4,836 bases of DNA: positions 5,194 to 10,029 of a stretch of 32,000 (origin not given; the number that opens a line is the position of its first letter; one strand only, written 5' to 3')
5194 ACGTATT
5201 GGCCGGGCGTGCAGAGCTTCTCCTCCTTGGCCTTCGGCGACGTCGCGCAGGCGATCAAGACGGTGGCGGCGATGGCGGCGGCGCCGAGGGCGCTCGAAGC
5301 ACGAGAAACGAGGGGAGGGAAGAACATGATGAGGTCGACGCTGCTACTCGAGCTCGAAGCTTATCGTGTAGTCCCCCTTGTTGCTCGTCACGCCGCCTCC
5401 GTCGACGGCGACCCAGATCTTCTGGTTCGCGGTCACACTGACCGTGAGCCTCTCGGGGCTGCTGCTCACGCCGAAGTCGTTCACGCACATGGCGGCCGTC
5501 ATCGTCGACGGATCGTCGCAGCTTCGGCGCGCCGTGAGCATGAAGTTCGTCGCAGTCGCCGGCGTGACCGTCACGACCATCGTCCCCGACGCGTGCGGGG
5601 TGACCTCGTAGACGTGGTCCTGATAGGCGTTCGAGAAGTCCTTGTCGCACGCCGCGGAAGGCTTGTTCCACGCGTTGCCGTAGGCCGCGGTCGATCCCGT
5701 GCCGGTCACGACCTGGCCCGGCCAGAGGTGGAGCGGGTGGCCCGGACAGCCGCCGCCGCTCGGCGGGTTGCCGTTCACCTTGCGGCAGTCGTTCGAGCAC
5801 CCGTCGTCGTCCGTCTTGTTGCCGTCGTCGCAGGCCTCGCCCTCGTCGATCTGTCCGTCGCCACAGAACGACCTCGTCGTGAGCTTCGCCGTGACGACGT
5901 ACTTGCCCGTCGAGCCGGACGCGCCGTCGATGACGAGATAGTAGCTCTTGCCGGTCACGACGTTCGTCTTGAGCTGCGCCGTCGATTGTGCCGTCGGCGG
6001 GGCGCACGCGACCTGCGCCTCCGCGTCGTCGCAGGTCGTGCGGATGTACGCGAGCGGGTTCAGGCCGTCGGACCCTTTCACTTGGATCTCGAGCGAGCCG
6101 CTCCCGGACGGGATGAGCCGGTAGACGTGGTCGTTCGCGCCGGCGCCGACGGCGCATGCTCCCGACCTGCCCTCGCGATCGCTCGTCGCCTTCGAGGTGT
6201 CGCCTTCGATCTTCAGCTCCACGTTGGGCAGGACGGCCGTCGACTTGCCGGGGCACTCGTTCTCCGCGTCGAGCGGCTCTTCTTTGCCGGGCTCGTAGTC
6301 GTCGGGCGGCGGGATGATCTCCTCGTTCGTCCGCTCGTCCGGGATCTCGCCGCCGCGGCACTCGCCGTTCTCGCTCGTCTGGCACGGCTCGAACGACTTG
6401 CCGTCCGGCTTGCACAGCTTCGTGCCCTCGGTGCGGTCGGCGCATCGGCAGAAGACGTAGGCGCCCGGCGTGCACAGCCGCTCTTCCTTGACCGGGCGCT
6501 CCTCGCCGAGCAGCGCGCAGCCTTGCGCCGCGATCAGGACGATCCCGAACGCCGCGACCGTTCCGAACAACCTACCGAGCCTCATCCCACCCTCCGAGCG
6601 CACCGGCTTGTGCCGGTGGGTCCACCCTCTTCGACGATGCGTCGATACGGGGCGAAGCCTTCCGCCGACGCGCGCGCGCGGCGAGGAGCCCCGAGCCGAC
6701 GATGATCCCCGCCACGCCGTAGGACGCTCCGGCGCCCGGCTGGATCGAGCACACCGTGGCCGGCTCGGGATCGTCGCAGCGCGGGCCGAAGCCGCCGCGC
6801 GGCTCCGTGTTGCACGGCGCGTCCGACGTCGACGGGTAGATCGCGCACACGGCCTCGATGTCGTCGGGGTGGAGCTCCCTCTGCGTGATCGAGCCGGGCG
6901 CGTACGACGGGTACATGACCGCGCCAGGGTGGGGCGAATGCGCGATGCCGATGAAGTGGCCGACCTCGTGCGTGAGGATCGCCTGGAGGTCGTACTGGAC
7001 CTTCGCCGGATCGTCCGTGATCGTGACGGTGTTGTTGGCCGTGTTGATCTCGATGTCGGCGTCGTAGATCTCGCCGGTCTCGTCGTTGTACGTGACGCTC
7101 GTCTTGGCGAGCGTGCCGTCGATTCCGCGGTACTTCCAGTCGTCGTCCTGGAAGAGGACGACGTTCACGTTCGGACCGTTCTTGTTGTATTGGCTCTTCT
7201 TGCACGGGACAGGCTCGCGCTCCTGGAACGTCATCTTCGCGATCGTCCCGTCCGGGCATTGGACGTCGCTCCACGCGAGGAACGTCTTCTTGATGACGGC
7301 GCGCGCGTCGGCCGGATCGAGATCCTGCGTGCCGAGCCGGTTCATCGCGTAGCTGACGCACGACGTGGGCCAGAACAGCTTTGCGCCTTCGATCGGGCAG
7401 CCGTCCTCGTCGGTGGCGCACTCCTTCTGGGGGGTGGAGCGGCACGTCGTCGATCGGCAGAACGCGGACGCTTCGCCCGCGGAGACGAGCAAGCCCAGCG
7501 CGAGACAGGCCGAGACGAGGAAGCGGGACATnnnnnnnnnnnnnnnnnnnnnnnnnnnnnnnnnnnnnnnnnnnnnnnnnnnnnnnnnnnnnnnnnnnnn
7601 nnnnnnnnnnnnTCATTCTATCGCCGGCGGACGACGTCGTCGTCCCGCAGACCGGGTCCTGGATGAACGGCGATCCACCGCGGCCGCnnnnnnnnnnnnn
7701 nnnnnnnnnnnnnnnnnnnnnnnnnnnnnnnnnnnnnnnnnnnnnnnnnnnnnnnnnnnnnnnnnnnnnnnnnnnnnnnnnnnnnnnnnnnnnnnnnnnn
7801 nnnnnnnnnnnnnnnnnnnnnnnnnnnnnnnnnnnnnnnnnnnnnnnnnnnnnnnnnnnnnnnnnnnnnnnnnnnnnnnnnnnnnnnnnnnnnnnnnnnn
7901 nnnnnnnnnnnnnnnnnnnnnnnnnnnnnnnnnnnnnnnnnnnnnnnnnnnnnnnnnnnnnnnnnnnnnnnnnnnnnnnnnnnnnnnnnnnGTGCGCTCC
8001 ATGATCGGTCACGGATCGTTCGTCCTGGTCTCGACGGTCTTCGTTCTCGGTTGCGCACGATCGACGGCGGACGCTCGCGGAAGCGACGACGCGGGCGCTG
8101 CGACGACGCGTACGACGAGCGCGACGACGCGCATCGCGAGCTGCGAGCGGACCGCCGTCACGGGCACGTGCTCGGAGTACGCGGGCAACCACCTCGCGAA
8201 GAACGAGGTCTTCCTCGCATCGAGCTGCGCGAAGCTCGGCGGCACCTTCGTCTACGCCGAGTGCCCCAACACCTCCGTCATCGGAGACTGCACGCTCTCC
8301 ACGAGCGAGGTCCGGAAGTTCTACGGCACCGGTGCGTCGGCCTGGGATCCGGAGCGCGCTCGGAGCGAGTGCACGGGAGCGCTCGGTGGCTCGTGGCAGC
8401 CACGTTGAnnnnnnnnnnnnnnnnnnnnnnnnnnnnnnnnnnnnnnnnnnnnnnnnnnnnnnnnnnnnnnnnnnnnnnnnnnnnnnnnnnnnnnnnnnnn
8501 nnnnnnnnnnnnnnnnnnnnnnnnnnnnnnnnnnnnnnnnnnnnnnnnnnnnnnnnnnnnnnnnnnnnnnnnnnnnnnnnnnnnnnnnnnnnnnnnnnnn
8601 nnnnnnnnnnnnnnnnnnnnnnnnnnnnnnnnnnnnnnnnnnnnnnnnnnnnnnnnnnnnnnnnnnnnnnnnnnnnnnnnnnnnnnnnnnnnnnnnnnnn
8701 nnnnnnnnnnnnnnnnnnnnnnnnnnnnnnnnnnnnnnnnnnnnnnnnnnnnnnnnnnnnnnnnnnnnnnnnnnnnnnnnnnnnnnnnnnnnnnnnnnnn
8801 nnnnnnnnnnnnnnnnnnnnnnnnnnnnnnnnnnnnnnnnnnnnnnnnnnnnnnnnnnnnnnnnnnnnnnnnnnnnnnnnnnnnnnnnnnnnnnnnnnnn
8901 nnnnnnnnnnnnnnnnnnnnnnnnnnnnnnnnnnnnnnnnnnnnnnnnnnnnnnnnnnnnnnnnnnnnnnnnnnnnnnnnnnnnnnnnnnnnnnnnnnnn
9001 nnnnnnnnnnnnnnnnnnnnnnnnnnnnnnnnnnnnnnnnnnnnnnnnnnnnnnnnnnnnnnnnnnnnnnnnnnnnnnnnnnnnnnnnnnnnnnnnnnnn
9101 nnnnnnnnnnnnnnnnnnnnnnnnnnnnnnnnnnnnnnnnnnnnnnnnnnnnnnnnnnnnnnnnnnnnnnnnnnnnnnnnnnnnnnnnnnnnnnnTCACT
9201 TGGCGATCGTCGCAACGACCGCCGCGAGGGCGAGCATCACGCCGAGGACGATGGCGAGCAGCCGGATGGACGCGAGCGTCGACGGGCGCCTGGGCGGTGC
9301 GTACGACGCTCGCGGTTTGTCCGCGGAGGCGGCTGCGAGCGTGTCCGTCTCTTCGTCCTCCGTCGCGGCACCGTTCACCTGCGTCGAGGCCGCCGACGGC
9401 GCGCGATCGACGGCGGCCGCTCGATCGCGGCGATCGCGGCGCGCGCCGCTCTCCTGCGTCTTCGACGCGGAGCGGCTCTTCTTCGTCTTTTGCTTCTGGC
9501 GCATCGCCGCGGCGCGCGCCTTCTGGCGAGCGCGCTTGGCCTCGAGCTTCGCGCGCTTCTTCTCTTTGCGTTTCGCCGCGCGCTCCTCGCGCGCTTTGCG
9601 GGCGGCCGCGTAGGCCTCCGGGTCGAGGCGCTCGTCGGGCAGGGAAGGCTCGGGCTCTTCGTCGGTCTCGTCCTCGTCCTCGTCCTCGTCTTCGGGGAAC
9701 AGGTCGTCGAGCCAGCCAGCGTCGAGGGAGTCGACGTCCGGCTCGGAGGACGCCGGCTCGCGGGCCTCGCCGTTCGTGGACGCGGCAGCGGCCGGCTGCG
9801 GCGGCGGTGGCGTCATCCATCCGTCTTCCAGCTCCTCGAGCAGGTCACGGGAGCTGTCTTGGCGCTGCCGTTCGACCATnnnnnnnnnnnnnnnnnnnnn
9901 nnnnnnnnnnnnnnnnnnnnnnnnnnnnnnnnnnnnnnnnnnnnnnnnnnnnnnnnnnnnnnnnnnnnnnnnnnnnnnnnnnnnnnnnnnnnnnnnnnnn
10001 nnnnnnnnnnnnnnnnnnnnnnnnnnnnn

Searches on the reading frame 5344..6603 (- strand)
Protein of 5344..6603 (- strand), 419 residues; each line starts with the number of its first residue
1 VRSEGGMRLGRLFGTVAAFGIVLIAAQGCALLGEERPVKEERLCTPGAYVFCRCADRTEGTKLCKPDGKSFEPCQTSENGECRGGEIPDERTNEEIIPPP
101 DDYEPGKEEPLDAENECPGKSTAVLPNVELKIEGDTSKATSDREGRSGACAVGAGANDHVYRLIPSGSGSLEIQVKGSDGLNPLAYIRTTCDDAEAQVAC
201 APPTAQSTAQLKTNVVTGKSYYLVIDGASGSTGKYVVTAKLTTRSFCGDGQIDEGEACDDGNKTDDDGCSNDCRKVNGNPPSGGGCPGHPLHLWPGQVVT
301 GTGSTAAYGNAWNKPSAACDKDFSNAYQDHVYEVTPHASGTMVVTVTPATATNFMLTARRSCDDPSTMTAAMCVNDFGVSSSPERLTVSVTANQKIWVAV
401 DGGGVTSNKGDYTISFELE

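Call 8: search_protein_families(library=pfam, proteins=[window:5344-6603:-], max_evalue=0.01)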
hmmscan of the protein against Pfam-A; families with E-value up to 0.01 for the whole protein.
window:5344-6603:- (419 aa): 1 family
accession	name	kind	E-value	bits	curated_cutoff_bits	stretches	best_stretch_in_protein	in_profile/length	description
PF13948.11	DUF4215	-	1.2e-07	32.3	27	1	245-273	19-46/47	Domain of unknown function (DUF4215)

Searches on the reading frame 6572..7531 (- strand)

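Call 8: search_protein_families(library=pfam, proteins=[window:6572-7531:-], max_evalue=0.01)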
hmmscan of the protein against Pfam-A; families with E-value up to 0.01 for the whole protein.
window:6572-7531:- (319 aa): 1 family
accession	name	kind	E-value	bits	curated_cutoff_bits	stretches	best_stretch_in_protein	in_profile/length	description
PF00413.30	Peptidase_M10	-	2.9e-18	66.7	24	1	54-232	2-158/159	Matrixin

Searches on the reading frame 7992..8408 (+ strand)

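Call 80: search_protein_families(library=pfam, proteins=[window:7992-8408:+], max_evalue=0.01)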
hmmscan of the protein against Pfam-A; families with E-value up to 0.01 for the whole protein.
window:7992-8408:+ (138 aa): 1 family
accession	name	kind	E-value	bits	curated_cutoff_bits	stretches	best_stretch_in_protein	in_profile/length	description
PF21823.1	MUCL1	-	0.0017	18.8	35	1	5-64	5-64/85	Mucin-like protein 1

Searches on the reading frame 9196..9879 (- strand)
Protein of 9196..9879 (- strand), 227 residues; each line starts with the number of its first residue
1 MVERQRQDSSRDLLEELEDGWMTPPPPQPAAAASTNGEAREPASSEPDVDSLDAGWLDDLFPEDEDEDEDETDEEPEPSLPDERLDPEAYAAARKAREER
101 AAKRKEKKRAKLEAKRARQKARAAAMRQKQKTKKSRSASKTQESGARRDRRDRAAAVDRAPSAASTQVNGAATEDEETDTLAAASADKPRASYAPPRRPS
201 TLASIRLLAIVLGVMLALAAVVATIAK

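Call 80: search_protein_families(library=pfam, proteins=[window:9196-9879:-], max_evalue=0.01)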
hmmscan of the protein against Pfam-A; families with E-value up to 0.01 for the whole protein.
window:9196-9879:- (227 aa): 2 families
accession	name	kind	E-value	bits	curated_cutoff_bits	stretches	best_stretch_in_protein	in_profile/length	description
PF05764.18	YL1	-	0.0022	18.6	29.2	1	63-178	48-161/239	YL1 nuclear protein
PF07767.16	Nop53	-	0.0056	16.5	24.9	1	38-153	235-346/399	Nop53 (60S ribosomal biogenesis)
